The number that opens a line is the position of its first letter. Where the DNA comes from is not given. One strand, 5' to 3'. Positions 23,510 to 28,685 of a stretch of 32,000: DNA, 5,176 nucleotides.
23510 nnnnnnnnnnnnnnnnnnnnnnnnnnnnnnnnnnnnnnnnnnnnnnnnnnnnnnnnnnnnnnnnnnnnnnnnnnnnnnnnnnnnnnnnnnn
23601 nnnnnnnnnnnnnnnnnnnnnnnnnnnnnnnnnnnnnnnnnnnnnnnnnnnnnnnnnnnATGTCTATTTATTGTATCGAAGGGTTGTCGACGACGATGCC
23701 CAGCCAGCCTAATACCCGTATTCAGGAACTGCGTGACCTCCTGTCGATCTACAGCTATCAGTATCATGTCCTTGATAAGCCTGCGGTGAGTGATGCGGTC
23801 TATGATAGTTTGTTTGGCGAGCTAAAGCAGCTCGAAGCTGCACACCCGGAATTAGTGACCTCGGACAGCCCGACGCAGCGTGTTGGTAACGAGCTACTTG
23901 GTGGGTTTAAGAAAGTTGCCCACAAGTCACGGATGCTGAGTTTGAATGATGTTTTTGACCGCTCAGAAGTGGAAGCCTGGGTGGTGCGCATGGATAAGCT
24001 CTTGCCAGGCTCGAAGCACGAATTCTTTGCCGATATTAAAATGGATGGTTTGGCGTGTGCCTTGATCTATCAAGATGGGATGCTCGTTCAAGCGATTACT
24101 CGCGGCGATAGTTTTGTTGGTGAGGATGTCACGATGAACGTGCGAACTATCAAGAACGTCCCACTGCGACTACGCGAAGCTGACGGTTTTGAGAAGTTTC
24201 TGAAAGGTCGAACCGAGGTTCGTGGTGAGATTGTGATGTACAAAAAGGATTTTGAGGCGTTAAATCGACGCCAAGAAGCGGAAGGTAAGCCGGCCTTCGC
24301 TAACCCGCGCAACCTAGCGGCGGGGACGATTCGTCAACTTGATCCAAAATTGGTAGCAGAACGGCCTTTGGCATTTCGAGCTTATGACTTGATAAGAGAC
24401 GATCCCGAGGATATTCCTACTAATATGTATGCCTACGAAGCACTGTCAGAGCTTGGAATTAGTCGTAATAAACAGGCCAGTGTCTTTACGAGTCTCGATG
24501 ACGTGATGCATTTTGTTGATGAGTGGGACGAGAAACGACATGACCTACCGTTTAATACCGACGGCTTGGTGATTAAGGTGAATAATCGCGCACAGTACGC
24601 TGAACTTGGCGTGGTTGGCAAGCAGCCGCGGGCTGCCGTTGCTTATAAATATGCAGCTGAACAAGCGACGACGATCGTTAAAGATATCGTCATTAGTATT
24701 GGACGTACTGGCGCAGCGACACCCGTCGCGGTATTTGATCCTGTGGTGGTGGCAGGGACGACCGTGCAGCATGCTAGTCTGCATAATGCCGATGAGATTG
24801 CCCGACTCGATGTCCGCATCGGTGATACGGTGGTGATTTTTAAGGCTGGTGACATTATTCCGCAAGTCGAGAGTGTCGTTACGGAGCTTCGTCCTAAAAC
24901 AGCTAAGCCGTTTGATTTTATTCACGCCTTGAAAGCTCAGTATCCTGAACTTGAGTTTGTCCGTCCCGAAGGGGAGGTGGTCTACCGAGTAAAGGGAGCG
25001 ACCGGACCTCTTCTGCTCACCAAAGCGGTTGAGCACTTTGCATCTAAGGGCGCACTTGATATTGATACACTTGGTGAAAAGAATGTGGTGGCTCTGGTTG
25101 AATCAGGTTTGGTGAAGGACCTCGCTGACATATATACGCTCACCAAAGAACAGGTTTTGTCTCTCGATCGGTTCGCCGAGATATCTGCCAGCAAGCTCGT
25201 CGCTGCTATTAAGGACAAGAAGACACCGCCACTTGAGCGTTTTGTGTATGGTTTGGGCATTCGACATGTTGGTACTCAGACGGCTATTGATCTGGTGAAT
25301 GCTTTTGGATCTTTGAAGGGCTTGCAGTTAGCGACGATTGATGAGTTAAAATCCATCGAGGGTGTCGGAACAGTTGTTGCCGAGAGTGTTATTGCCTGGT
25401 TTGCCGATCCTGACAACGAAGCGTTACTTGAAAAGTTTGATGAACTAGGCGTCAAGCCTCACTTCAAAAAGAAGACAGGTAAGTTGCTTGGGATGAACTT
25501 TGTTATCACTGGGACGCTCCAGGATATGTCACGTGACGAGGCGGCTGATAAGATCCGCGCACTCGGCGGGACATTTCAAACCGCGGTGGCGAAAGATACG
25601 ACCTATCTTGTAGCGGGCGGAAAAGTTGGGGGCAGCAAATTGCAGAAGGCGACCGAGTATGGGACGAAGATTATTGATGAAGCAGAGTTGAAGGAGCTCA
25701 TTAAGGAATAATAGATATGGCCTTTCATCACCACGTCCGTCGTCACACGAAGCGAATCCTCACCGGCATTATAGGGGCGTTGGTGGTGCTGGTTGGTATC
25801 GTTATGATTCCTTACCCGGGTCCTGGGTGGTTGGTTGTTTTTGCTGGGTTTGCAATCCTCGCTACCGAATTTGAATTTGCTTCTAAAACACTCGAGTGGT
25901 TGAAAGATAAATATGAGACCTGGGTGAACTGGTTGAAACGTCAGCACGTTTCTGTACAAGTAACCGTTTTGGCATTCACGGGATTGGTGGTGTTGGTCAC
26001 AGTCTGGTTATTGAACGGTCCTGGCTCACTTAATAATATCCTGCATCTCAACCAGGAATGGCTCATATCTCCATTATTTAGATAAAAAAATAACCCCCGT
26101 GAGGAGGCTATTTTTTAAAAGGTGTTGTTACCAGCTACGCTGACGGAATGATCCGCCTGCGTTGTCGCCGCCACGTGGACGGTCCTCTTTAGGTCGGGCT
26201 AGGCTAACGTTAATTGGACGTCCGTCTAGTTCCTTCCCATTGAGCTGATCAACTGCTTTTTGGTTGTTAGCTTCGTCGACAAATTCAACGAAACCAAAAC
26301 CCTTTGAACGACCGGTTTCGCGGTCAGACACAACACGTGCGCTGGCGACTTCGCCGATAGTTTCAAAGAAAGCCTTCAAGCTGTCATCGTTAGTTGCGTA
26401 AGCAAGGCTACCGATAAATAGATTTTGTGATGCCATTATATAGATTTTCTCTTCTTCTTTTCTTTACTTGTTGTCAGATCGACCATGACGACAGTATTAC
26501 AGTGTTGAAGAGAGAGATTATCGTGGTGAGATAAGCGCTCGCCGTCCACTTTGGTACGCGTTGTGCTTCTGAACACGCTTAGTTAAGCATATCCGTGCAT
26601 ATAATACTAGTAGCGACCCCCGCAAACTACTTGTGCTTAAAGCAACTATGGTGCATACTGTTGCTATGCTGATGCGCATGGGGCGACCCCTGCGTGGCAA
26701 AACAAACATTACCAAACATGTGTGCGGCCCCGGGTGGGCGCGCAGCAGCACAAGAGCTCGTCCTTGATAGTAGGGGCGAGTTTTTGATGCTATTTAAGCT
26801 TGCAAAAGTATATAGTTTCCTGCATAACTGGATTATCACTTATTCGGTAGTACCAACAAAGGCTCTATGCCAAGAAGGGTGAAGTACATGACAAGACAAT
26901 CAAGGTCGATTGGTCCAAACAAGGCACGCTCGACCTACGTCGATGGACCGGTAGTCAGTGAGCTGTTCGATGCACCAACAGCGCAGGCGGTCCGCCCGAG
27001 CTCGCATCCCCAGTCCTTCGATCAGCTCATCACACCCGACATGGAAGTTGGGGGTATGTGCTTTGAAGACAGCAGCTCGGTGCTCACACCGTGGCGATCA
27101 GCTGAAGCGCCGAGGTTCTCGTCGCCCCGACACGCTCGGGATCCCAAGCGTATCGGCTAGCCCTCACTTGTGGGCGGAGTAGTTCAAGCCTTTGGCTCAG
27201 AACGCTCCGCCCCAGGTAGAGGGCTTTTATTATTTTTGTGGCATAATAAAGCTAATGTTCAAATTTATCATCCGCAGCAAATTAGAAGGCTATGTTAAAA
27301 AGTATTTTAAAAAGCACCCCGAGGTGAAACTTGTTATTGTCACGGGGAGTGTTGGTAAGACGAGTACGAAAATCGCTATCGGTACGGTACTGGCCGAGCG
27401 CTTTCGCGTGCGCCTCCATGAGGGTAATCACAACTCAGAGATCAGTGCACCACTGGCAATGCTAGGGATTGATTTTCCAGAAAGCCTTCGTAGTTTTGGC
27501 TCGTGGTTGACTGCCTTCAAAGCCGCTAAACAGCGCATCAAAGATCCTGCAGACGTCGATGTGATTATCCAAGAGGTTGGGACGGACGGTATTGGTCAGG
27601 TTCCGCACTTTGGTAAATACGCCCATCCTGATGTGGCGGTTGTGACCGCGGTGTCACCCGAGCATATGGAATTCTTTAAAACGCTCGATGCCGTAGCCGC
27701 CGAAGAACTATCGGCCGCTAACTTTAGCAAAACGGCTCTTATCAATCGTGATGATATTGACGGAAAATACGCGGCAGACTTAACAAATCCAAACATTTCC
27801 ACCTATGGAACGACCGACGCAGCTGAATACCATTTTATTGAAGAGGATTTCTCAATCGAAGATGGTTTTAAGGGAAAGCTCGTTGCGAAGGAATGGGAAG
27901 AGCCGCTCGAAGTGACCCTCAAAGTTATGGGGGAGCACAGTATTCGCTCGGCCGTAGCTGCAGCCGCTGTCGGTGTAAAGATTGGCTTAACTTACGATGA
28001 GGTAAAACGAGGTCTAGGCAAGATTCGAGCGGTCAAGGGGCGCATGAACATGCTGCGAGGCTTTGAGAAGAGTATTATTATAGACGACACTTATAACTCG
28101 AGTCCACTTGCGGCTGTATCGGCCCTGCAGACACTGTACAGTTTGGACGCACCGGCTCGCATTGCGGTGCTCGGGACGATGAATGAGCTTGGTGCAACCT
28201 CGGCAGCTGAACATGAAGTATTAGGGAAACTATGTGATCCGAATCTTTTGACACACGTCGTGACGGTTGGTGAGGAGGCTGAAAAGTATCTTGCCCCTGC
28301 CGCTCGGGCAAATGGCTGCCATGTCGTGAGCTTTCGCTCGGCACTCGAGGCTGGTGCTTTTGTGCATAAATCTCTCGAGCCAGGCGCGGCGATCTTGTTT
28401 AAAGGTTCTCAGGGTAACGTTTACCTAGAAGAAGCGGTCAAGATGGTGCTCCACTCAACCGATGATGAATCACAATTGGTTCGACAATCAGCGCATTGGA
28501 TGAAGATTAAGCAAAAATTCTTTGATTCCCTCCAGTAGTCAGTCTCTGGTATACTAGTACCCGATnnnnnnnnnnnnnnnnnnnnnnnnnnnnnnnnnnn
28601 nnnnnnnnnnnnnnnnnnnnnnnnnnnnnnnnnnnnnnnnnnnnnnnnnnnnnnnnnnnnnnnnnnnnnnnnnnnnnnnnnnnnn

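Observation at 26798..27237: Second copy of a GC-rich small-gene cassette sharing promoter, RBS/start and terminator layout with 3937-4290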

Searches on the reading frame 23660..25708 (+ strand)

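Call 15: search_protein_families(library=pfam, proteins=[window:23660-25708:+], max_evalue=0.01)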
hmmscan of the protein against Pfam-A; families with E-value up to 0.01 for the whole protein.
window:23660-25708:+ (683 aa): 8 families
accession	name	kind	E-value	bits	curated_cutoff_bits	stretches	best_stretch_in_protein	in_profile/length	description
PF01653.23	DNA_ligase_aden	-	2.6e-82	276.6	27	1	82-334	3-253/253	NAD-dependent DNA ligase adenylation domain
PF03120.22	DNA_ligase_OB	-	1e-30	105.9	32.9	1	337-414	1-78/79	NAD-dependent DNA ligase OB-fold domain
PF12826.13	HHH_2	-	3.6e-20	72.3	27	1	527-589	1-63/64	Helix-hairpin-helix motif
PF00533.33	BRCT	-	3.5e-13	50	21.3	1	606-681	3-78/78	BRCA1 C Terminus (BRCT) domain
PF22745.1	Nlig-Ia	-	4.7e-09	37.2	27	1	17-68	2-53/92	DNA ligase-like, N-terminal NAD+-binding domain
PF14520.12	HHH_5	-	1.7e-08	35.2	27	1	532-578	5-52/57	Helix-hairpin-helix domain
PF12738.14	PTCB-BRCT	-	2.6e-06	27.8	22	1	620-672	8-59/63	twin BRCT domain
PF00633.29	HHH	-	1.3e-05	25.3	24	1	551-579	1-29/30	Helix-hairpin-helix motif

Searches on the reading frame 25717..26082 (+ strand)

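Call 15: search_protein_families(library=pfam, proteins=[window:25717-26082:+], max_evalue=0.01)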
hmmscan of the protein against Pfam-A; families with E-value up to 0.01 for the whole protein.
window:25717-26082:+ (122 aa): 1 family
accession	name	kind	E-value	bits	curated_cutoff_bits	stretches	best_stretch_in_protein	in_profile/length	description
PF09656.15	PGPGW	-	8.3e-24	83.3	23.3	1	13-65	1-53/53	Putative transmembrane protein (PGPGW)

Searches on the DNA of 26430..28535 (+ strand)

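Call 7: search_rna_families(source=window, start=26430, end=27260, threshold=evalue, max_evalue=10, show_alignments=3)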
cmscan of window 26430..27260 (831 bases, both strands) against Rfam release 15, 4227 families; matches with E-value up to 10: 4.
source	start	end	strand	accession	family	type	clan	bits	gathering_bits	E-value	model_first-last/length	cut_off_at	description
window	26433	26524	+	RF04328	snR107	Gene; snRNA; snoRNA; CD-box;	-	19.4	44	0.68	1-118/118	no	Fungal C/D box small nucleolar RNA 107 family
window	26702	26784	+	RF00624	P9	Gene;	-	16.4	43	0.92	1-74/74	no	Pseudomonas sRNA P9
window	26680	26790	+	RF00506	Thr_leader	Cis-reg; leader;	-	14.4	55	8.3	1-118/118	no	Threonine operon leader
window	26480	26550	+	RF01277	snoU54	Gene; snRNA; snoRNA; CD-box;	CL00008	14.4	35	8.3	1-67/67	no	Small nucleolar RNA U54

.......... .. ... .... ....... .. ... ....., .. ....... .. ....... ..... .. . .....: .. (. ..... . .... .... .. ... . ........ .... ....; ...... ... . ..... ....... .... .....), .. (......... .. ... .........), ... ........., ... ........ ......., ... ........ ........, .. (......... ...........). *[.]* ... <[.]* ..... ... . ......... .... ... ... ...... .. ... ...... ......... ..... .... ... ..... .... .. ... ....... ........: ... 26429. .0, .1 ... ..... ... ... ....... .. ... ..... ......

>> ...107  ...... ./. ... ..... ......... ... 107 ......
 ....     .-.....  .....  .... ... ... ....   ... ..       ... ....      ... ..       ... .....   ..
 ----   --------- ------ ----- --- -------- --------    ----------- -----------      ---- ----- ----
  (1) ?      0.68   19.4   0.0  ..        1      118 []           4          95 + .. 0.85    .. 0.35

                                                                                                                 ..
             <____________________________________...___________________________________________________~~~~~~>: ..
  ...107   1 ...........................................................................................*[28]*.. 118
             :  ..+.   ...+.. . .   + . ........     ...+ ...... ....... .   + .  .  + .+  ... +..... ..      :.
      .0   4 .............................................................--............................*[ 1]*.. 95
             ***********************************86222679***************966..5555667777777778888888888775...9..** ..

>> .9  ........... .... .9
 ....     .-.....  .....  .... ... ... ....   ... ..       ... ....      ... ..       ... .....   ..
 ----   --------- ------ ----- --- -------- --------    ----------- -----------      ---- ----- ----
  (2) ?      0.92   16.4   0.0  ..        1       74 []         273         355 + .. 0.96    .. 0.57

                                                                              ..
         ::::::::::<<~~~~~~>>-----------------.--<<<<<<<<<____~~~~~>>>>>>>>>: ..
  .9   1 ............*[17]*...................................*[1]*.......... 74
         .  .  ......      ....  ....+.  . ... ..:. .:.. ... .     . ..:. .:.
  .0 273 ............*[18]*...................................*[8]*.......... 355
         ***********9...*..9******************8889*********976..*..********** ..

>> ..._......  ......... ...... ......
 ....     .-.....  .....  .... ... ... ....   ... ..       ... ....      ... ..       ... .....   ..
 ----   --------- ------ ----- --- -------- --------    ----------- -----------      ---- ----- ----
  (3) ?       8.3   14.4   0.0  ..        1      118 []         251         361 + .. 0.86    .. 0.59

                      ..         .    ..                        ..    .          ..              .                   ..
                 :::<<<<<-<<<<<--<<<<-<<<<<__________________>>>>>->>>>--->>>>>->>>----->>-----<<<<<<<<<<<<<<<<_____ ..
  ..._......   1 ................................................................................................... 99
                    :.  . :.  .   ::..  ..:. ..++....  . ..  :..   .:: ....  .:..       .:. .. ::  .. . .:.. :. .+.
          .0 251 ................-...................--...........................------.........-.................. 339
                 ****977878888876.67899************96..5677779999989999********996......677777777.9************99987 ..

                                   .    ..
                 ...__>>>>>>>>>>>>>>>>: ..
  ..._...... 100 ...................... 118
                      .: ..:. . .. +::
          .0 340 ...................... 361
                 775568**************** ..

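Call 65: search_rna_families(sources=[L022, L023, L024, L027, L028, L031, L034, L036, L037, L038, L043, L044, L045, L048, L058, L059, L062, L064, L065, L069], threshold=gathering)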
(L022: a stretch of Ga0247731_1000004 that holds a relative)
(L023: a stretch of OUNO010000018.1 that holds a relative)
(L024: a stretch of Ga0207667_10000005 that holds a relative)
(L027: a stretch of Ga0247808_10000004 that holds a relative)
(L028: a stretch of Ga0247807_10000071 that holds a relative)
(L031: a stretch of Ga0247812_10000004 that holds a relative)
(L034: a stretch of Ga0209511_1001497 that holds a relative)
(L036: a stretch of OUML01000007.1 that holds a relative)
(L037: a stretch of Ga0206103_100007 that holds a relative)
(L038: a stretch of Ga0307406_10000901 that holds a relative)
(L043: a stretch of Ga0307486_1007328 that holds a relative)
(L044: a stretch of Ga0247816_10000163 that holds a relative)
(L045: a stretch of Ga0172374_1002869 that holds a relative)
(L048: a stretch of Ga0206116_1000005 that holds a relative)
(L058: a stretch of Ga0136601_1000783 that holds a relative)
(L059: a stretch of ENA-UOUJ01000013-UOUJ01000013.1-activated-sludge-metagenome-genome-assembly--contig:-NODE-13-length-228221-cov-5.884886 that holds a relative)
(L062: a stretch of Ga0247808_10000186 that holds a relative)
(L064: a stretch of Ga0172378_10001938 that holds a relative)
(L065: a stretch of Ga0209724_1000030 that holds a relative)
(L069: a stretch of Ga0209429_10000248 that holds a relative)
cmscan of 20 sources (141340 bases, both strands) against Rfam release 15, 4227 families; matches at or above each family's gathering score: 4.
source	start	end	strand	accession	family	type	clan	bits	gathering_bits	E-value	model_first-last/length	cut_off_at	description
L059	2426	2499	+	RF00005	tRNA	Gene; tRNA;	CL00001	62.8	29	6.5e-11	1-71/71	no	tRNA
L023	2520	2593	+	RF00005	tRNA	Gene; tRNA;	CL00001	56.7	29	3.1e-09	1-71/71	no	tRNA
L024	2524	2597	+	RF00005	tRNA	Gene; tRNA;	CL00001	56.7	29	3.1e-09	1-71/71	no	tRNA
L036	1792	1865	+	RF00005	tRNA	Gene; tRNA;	CL00001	56.7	29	3.1e-09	1-71/71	no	tRNA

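Call 105: search_dna_similar(query=window:26790-27245:+, collection=phages, mode=distant, max_evalue=0.01, max_rows=10)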
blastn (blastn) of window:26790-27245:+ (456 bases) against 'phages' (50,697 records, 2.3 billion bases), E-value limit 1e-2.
No match.

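Call 113: search_dna_similar(query=window:26880-27165:+, collection=plasmids, mode=distant, max_evalue=0.01, max_rows=10)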
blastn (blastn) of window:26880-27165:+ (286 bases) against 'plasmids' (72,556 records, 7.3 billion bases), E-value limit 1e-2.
No match.

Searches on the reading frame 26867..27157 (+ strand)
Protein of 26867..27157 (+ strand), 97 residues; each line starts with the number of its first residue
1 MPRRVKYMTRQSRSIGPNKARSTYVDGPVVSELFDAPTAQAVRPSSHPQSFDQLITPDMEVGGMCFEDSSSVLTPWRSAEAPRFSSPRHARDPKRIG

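Call 15: search_protein_families(library=pfam, proteins=[window:26867-27157:+], max_evalue=0.01)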
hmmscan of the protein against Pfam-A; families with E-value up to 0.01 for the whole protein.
window:26867-27157:+ (97 aa): 0 families

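Call 41: search_protein_families(library=phrogs, proteins=[window:26867-27157:+], max_evalue=1)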
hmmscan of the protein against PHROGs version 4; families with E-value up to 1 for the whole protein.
window:26867-27157:+ (97 aa): 0 families

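Call 43: find_homologous_proteins(query=window:26867-27157:+, max_evalue=1)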
Query window:26867-27157:+: no candidate shares three 5-residue words with the query. No homologue found.

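Call 53: search_protein_representatives(protein=window:26888-27157:+)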
Query: 90 residues. Proteins with E-value up to 0.001 (for the whole library): 1; up to 1e-10: 0; up to 1e-30: 0. The best 1 are listed.
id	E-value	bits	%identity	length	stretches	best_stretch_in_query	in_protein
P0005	1.1e-04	38.4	33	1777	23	2-49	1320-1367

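Call 78: predict_structure(protein=window:26888-27157:+)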
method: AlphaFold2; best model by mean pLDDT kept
length: 90 residues; sequences in the alignment: 1
mean_pLDDT: 58.6   pTM: 0.12
mean pLDDT of the five models: 58.6, 58.1, 57.0, 56.4, 54.7
residues with pLDDT >= 90: 0; 70-90: 2; 50-70: 83; < 50: 5
segments of 3 or more residues with pLDDT < 50: none
pLDDT, mean of each block of 10 residues (from residue 1): 56 61 62 60 55 55 56 64 57
secondary structure, 60 per line:
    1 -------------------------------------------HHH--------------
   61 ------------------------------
elements in order:
